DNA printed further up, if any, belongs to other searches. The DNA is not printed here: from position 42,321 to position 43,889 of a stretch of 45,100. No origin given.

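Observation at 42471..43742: Rex-position gene: coiled-coil / TM protein fused to a GIY-YIG nuclease, co-transcribed with the repressor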

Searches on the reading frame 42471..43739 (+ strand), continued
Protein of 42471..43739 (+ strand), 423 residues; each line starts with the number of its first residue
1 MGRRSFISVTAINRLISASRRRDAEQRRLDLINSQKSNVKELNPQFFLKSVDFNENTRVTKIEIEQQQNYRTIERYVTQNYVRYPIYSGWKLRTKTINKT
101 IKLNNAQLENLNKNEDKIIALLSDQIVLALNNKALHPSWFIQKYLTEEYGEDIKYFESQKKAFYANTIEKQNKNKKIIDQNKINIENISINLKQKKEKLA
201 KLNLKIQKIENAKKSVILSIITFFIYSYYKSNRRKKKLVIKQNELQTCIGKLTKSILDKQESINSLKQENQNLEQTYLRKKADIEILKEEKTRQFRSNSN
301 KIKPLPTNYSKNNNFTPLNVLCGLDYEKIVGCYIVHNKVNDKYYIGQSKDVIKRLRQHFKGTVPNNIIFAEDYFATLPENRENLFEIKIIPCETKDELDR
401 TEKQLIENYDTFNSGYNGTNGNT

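Call 22: find_related_loci(query=A2, collection=genome_contigs, flank=10000)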
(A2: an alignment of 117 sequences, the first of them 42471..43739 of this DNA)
Query A2 (423 aa) in genome_contigs; peptide patterns used: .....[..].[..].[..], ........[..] (x = any residue, [..] = any of these).
128 stretches matched a pattern; 34 encode a relative of the query (tblastn E <= 1e-3); 34 distinct loci.
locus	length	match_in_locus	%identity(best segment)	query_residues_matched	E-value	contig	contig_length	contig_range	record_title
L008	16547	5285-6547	44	1-422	1e-106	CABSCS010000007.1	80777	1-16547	MAG TPA_asm: uncultured Clostridiales bacterium isolate MGYG-HGUT-02172 genome assembly, contig: GUT_GENOME133558_7, who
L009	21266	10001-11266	47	1-422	1e-105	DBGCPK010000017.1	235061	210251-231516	MAG TPA_asm: Bacilli bacterium isolate MAG11536 contig17, whole genome shotgun sequence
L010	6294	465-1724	45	4-423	4e-101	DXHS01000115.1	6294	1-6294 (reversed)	MAG TPA_asm: Candidatus Protoclostridium stercorigallinarum isolate 12435 CHK98__C424579_L6294_SAMEA104467327, whole gen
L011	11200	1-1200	44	21-422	2e-95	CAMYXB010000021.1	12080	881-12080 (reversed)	MAG TPA_asm: uncultured Clostridia bacterium isolate SRR10912534_bin.67_metaWRAP_v1.3_MAG genome assembly, contig: ERZ14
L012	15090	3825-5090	42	1-422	9e-92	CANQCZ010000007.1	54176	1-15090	MAG: uncultured Bacilli bacterium isolate Lapin-005__bin97 genome assembly, contig: Lapin-005__NODE_725_length_54176_cov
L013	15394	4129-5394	43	1-422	1e-91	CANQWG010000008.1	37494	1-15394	MAG: uncultured Bacilli bacterium isolate Lapin-012__bin92 genome assembly, contig: Lapin-012__NODE_1801_length_37494_co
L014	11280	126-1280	47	39-422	2e-90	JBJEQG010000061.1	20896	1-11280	MAG: Acutalibacteraceae bacterium isolate PUUB40_bin.025 NODE_1984_length_20896_cov_13.625354, whole genome shotgun sequ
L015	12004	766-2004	43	1-412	1e-86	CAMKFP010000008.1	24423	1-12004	MAG: uncultured Bacillales bacterium isolate SRR12081297_bin.41_metaWRAP_v1.3_MAG genome assembly, contig: ERZ12289777.3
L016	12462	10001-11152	43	40-423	7e-85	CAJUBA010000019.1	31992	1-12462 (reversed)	MAG TPA_asm: uncultured Christensenella sp. isolate MGBC118395 genome assembly, contig: MGBC118395.19, whole genome shot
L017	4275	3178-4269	41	27-390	2e-82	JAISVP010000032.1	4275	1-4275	MAG: Oscillospiraceae bacterium isolate Mx356_bin40 k119_1270579, whole genome shotgun sequence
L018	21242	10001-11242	40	10-423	1e-78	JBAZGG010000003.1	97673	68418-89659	MAG: Bacilli bacterium isolate SO_2017_LW3_39 NODE_405_length_97673_cov_1.693827_LW162_2017, whole genome shotgun sequen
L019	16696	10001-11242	45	1-417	6e-77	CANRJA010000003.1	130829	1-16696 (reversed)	MAG: uncultured Clostridia bacterium isolate Lapin-024__bin85 genome assembly, contig: Lapin-024__NODE_107_length_130829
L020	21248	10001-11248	40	1-412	4e-76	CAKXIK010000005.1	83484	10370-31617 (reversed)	MAG: uncultured bacterium isolate MTG243_bin.61.fa genome assembly, contig: NODE_5_length_83484_cov_3.936624, whole geno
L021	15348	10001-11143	42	40-422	4e-74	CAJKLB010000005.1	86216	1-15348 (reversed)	MAG TPA_asm: uncultured Selenomonadales bacterium isolate ERR321594-bin.40 genome assembly, contig: NODE_87_length_86216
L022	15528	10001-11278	37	1-422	2e-73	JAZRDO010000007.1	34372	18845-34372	MAG: Eubacteriales bacterium isolate T1900045506_YK20190200.MAGScoT_cleanbin_000014 SGB_7531_k141_3225230, whole genome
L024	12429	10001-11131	42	48-423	2e-68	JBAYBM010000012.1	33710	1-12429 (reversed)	MAG: Bacilli bacterium isolate SO_2016_CLC_T2_121 scaffold00627_PH3_Jul20_2016, whole genome shotgun sequence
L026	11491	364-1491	35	33-423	6e-60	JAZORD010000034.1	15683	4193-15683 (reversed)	MAG: Eubacteriales bacterium isolate T1900045562_YK20190256.MAGScoT_cleanbin_000005 SGB_7915_k141_2848818, whole genome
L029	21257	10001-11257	44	4-422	3e-105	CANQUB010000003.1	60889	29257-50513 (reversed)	MAG: uncultured Clostridia bacterium isolate Lapin-023__bin71 genome assembly, contig: Lapin-023__NODE_686_length_60889_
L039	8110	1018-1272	35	331-417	6e-5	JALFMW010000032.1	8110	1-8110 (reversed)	MAG: Clostridium sp. isolate SUG825 k141_689863, whole genome shotgun sequence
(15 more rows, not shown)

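Call 23: find_related_loci(query=A2, collection=viral_contigs, flank=10000)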
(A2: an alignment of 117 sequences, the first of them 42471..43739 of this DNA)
Query A2 (423 aa) in viral_contigs; peptide patterns used: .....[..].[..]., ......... (x = any residue, [..] = any of these).
158 stretches matched a pattern; 30 encode a relative of the query (tblastn E <= 1e-3); 30 distinct loci.
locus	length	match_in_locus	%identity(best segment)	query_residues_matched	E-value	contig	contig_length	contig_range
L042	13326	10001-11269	52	1-423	1e-130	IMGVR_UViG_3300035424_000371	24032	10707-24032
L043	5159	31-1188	35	19-422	2e-81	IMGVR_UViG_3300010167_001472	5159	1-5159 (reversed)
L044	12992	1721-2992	44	6-423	2e-106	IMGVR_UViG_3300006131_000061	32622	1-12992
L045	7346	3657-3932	38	333-423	2e-11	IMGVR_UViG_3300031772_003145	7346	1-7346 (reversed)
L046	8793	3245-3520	38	333-423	2e-11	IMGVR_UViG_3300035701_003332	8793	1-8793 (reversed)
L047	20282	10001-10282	45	327-423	6e-9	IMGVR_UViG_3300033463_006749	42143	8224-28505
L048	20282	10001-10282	45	327-423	6e-9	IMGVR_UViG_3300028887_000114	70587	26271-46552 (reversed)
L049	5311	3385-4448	35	329-423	1e-8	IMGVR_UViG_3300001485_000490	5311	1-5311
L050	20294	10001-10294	32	324-422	7e-9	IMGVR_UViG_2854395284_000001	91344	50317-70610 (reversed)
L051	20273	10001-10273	44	328-421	2e-8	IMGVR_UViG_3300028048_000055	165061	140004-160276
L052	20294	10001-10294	32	324-422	2e-8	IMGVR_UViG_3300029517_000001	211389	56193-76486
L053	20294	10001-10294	32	324-422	2e-8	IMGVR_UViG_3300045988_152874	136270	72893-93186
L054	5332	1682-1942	35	329-421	4e-8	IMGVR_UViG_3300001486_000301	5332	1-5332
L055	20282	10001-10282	34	326-417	4e-8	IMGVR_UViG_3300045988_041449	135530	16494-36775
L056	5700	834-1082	35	329-417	1e-7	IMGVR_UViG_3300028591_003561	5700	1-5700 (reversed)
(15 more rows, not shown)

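Call 29: predict_structure(alignment_id=A2)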
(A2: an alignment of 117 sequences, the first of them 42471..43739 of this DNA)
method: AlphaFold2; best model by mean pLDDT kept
length: 423 residues; sequences in the alignment: 117
mean_pLDDT: 90.3   pTM: 0.73
mean pLDDT of the five models: 90.3, 89.3, 89.3, 89.1, 89.1
residues with pLDDT >= 90: 265; 70-90: 147; 50-70: 7; < 50: 4
segments of 3 or more residues with pLDDT < 50: none
pLDDT, mean of each block of 10 residues (from residue 1): 65 83 82 78 92 91 95 87 85 95 94 94 93 91 94 96 97 98 98 97 94 83 86 93 96 98 98 97 97 95 89 84 88 92 92 91 88 89 91 90 92 79 51
secondary structure, 60 per line:
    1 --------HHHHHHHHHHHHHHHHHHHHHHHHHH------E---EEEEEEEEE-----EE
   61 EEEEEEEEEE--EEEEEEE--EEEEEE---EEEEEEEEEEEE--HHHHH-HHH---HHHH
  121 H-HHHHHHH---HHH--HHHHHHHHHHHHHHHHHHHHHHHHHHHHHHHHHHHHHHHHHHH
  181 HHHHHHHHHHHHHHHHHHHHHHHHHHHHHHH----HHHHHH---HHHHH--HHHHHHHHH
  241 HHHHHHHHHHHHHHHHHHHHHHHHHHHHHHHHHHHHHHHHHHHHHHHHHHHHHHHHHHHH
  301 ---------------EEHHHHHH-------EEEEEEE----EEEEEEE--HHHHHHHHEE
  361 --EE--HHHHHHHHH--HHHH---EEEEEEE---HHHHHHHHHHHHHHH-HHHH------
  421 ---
elements in order: H9-34 E45-53 E59-70 E73-79 E82-87 E91-102 H105-109 H117-121 H123-129 H138-211 H216-221 H225-229 H232-300 H318-323 E331-337 E342-348 H351-358 H367-375 H378-381 E385-391 H395-409 H411-414

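Call 32: fold_search(model_id=the predicted structure, library=pdb)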
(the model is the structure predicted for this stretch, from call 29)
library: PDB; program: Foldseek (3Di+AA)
matches with E <= 10: 980; with E <= 0.001: 0
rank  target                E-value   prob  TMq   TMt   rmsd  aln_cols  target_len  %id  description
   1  1ln0_B                2.1e-03  1.00  0.18  0.69   4.0        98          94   28  Structure of the Catalytic Domain of Homing Endonuclease I-TevI (released 2002-10-30)
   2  1mk0                  2.4e-03  1.00  0.17  0.65   4.8       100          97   27  catalytic domain of intron endonuclease I-TevI, E75A mutant (released 2002-10-30)
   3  1ln0_A                3.5e-03  1.00  0.17  0.68   3.3        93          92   29  Structure of the Catalytic Domain of Homing Endonuclease I-TevI (released 2002-10-30)
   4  9r68_I                4.9e-03  0.77  0.14  0.10  16.5       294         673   10  CPS secretion pathway Wza-Wzc_C1 (Conf 2) (released 2026-03-04)
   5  9r64_I                6.1e-03  0.51  0.12  0.09  17.2       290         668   10  CPS secretion pathway Wza-Wzc_C1 (Conf 0) (released 2026-03-04)
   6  5xei                  1.8e-02  0.89  0.21  0.18  13.8       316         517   11  Crystal structure of the Smc head domain with a coiled coil and joint derived from Pyrococcus yayanosii (released 2017-06-07)
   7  3na7                  2.2e-02  0.96  0.19  0.25   9.1       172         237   14  2.2 Angstrom Structure of the HP0958 Protein from Helicobacter pylori CCUG 17874 (released 2010-09-22)
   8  5itd_B                3.6e-02  0.99  0.26  0.41  13.5       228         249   15  Crystal structure of PI3K alpha with PI3K delta inhibitor (released 2016-09-07)
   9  8to0_AG               4.3e-02  1.00  0.28  0.50   7.1       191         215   15  48-nm repeating structure of doublets from mouse sperm flagella (released 2023-11-01)
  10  8sbj_B                4.5e-02  0.99  0.26  0.40  14.7       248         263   13  Co-structure Phosphatidylinositol 4,5-bisphosphate 3-kinase catalytic subunit alpha isoform complexed with brain penet (released 2023-07-19)
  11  4tko                  5.0e-02  0.93  0.25  0.31  15.5       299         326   13  Structure of the periplasmic adaptor protein EmrA (released 2014-07-09)
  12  5da9_A                5.3e-02  0.63  0.15  0.15  21.0       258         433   13  ATP-gamma-S bound Rad50 from Chaetomium thermophilum in complex with the Rad50-binding domain of Mre11 (released 2016-03-02)
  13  4zop_B                5.6e-02  0.87  0.21  0.33  15.1       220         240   14  Co-crystal Structure of Lipid Kinase PI3K alpha with a selective phosphatidylinositol-3 kinase alpha inhibitor (released 2016-05-18)
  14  9q9h_A                5.6e-02  0.44  0.16  0.15  15.4       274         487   10  Cryo-EM structure of human Mre11-Rad50 complex bound to DNA (released 2025-10-01)
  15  8iyj_B5               5.9e-02  1.00  0.28  0.53  14.5       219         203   12  Cryo-EM structure of the 48-nm repeat doublet microtubule from mouse sperm (released 2023-07-05)
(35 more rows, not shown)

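Call 36: search_protein_families(library=pfam, proteins=[L009:11888-13156:+, L024:11165-12268:+, L029:8949-9971:+, L029:11365-11784:+, L015:2050-2367:+, L015:2367-4256:+, L043:1239-1829:+, L005:7393-8079:+, L005:8033-10558:+, L020:9324-10016:-], max_evalue=0.01)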
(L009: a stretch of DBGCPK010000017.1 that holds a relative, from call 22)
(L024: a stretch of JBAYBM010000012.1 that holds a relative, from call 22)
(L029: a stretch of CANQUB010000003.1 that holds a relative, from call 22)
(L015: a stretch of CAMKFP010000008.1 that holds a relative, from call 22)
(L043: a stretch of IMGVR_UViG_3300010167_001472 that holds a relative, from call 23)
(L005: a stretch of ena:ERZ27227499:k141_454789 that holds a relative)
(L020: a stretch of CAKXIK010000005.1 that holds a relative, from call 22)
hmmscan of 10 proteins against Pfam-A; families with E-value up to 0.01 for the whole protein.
L009:11888-13156:+ (423 aa): 3 families
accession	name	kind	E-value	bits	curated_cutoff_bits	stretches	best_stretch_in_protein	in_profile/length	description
PF13173.12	AAA_14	-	3.7e-28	98.5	27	1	19-162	3-128/129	AAA domain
PF13635.12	DUF4143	-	1.7e-17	64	28.1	1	209-362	2-155/160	Domain of unknown function (DUF4143)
PF01637.24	ATPase_2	-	0.0072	16.6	33.2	0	74-188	99-223/225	ATPase domain predominantly from Archaea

L024:11165-12268:+ (368 aa): 0 families

L029:8949-9971:+ (341 aa): 4 families
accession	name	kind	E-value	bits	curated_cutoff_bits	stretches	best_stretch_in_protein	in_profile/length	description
PF16289.11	PIN_12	-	9.5e-18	65.6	32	1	20-192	1-172/172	PIN domain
PF18476.7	PIN_8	-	0.0007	20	26.1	0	20-147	2-132/227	PIN like domain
PF06103.16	DUF948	-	0.0013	19.3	37.2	1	268-323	26-82/89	Bacterial protein of unknown function (DUF948)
PF13470.12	PIN_3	-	0.005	18.1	27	0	19-81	1-66/115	PIN domain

L029:11365-11784:+ (140 aa): 0 families

L015:2050-2367:+ (106 aa): 2 families
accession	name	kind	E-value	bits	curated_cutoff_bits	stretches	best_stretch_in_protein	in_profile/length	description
PF12643.12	MazG-like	-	5.6e-17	62.2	27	1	30-106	2-85/85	MazG-like family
PF03819.22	MazG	-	0.00015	22.4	22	1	24-92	3-71/74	MazG nucleotide pyrophosphohydrolase domain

L015:2367-4256:+ (630 aa): 6 families
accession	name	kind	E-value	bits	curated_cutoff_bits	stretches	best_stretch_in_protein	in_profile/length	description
PF09848.15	SLFN-g3_helicase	-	2.4e-77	261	24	1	270-618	1-354/354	Schlafen group 3, DNA/RNA helicase domain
PF03215.21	Rad17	-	0.00049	20.5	23.8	0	257-334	32-102/186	Rad17 P-loop domain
PF13401.12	AAA_22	-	0.00065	20.5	27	1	269-381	4-104/130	AAA domain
PF24883.2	NPHP3_N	-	0.0041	17.8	24.8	0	263-300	14-52/164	Nephrocystin 3, N-terminal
PF05729.18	NACHT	-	0.0047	17.2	26.7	0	271-312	1-42/167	NACHT domain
PF08378.17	NERD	-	0.0082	17.1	22.1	0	70-146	27-96/111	Nuclease-related domain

L043:1239-1829:+ (197 aa): 0 families

L005:7393-8079:+ (229 aa): 0 families

L005:8033-10558:+ (842 aa): 0 families

L020:9324-10016:- (231 aa): 2 families
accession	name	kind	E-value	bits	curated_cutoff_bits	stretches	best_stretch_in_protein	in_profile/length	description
PF13751.12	DDE_Tnp_1_6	-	1.2e-18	68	25.1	1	102-218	1-124/125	Transposase DDE domain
PF01609.27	DDE_Tnp_1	-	9.1e-12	45.6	23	1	20-215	52-200/200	Transposase DDE domain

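Call 47: search_protein_families(library=pfam, alignment_id=A2, max_evalue=0.1)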
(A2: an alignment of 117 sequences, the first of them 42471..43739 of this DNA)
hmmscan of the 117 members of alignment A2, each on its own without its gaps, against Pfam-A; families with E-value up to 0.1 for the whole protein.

A. member 1, window:42471-43739:+ (423 aa): 3 families
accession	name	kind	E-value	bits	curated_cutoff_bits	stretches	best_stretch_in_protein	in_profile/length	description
PF01541.30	GIY-YIG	-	6.6e-11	42.8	22.6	1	331-417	3-78/78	GIY-YIG catalytic domain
PF05798.17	Phage_FRD3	-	0.0043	18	28.1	0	47-81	23-57/75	Bacteriophage FRD3 protein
PF14018.11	DUF4234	-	0.097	13.2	25.3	0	214-230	5-21/70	Domain of unknown function (DUF4234)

B. families by the number of members that match (of 117 scanned): 156 families (the first 25 are shown)
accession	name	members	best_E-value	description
PF01541.30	GIY-YIG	117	6.2e-14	GIY-YIG catalytic domain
PF10544.15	T5orf172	20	0.0072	T5orf172 domain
PF14018.11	DUF4234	10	0.00063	Domain of unknown function (DUF4234)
PF19239.5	GIY_YIG_domain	10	0.0073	GIY-YIG domain-containing protein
PF04102.17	SlyX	9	0.00016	SlyX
PF20667.3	Sec10_N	6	1.8e-07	Exocyst complex component Sec10, N-terminal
PF21120.3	MCM_WH_arc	5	0.0086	Archaeal MCM, winged-helix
PF16515.11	HIP1_clath_bdg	4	0.0041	Clathrin-binding domain of Huntingtin-interacting protein 1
PF05791.16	Bacillus_HBL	4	0.0044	Bacillus haemolytic enterotoxin (HBL)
PF04859.17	DUF641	3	0.0017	Plant protein of unknown function (DUF641)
PF05266.19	DUF724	3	0.0026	Protein of unknown function (DUF724)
PF10211.14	Ax_dynein_light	3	0.0032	Axonemal dynein light chain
PF12325.13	TMF_TATA_bd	3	0.015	TATA element modulatory factor 1 TATA binding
PF15665.10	FAM184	3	0.02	Family with sequence similarity 184, A and B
PF25450.1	Rab11-FIP3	3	0.031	Rab11-FIP3-like domain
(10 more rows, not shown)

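Call 48: search_protein_families(library=padloc, alignment_id=A2, max_evalue=0.1)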
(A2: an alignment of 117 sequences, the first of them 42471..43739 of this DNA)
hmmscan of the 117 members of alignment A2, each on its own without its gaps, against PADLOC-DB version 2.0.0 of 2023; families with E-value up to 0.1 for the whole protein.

A. member 1, window:42471-43739:+ (423 aa): 2 families
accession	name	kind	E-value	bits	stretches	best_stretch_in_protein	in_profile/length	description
PDLC03701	HEase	-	1.2e-06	26.5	1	331-417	4-91/271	homing endonuclease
PDLC03975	UzuA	-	0.032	11.9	1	158-362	29-189/277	-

B. families by the number of members that match (of 117 scanned): 44 families (the first 25 are shown)
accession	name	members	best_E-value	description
PDLC03701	HEase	103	1.2e-09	homing endonuclease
PDLC04923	PDC-S14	93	5.7e-05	-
PDLC03975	UzuA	91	1.7e-08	-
PDLC04925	PDC-S14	59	4.4e-06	-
PDLC03679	HEase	24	7.7e-07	homing endonuclease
PDLC03859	LmuB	9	6.4e-05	-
PDLC03865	LmuB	7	5.6e-05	-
PDLC00006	DruC1|DruC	7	0.00051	Unknown function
PDLC00518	JetC1|JetC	7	0.0011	DUF3584 domain; MukB-like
PDLC03863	LmuB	4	0.002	-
PDLC03868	LmuB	4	0.0027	-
PDLC02741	PbeC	3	0.00065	PbeC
PDLC00650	ZorA3|ZorA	3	0.0014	MotA/ExbB/TolQ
PDLC00601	ZorA1|ZorA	3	0.0016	MotA/ExbB/TolQ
PDLC00517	JetC1|JetC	3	0.0042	DUF3584 domain; MukB-like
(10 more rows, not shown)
